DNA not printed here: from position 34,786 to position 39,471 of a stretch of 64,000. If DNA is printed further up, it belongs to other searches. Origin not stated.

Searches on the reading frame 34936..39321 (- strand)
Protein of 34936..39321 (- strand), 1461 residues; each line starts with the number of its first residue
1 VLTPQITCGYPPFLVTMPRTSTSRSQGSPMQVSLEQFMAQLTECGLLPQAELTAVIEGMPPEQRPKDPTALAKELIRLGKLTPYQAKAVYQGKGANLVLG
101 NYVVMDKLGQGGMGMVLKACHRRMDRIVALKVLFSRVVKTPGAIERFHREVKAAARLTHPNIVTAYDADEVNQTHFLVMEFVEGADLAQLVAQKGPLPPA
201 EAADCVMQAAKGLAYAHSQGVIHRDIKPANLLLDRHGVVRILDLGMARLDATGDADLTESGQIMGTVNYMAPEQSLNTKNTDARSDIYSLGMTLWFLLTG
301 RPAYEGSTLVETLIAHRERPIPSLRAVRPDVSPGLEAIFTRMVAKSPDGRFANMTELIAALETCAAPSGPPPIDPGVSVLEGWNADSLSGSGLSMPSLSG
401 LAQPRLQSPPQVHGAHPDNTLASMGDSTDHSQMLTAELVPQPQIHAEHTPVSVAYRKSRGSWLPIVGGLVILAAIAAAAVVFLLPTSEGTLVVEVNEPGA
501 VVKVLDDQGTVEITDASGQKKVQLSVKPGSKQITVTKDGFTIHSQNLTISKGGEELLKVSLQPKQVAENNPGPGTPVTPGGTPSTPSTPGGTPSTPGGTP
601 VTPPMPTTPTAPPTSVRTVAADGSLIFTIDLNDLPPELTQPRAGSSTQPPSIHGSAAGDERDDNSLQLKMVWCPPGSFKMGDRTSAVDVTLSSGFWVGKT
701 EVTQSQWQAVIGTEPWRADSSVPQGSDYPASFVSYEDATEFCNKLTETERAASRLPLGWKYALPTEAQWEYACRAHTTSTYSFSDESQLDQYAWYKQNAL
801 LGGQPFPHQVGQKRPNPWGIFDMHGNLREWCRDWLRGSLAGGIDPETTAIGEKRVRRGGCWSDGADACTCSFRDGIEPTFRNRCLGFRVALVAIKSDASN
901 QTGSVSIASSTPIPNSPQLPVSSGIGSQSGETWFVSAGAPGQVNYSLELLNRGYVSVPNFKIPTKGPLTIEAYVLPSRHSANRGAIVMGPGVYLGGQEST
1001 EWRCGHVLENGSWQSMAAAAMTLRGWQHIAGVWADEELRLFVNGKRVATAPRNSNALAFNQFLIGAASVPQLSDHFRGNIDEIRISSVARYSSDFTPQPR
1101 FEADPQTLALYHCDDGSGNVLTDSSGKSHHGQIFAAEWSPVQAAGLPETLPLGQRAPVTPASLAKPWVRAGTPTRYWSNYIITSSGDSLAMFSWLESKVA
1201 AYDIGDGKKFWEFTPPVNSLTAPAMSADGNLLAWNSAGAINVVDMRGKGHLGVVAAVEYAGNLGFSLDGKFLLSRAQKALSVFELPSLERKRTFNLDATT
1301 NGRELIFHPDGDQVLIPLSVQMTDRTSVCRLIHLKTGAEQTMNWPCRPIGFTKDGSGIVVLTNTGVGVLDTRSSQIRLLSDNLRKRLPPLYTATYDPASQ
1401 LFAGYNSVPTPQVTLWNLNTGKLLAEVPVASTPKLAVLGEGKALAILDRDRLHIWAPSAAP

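Call 23: search_protein_families(library=pfam, proteins=[window:34936-39321:-], max_evalue=0.001)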
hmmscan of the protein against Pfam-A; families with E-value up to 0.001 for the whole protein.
window:34936-39321:- (1461 aa): 7 families
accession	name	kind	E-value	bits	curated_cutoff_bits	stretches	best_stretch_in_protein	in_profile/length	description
PF00069.31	Pkinase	-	7.2e-51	173.5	31.7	1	102-352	1-253/263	Protein kinase domain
PF03781.23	FGE-sulfatase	-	5.5e-38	131.5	23.3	1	669-890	4-254/255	Sulfatase-modifying factor enzyme 1-like domain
PF07714.23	PK_Tyr_Ser-Thr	-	3.2e-34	118.9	23.1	1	105-317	4-218/258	Protein tyrosine and serine/threonine kinase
PF13385.13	Laminin_G_3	-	3.2e-19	70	27.6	1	953-1090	5-145/151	Concanavalin A-like lectin/glucanases superfamily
PF01636.29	APH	-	9.1e-07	29.3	23.2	0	209-249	157-199/239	Phosphotransferase enzyme family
PF03109.22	ABC1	-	7.1e-06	25.8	22.9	1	144-248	117-215/244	ABC1 atypical kinase-like domain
PF06293.20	Kdo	-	0.00095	19.1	21.3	0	161-248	77-170/207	Lipopolysaccharide kinase (Kdo/WaaP) family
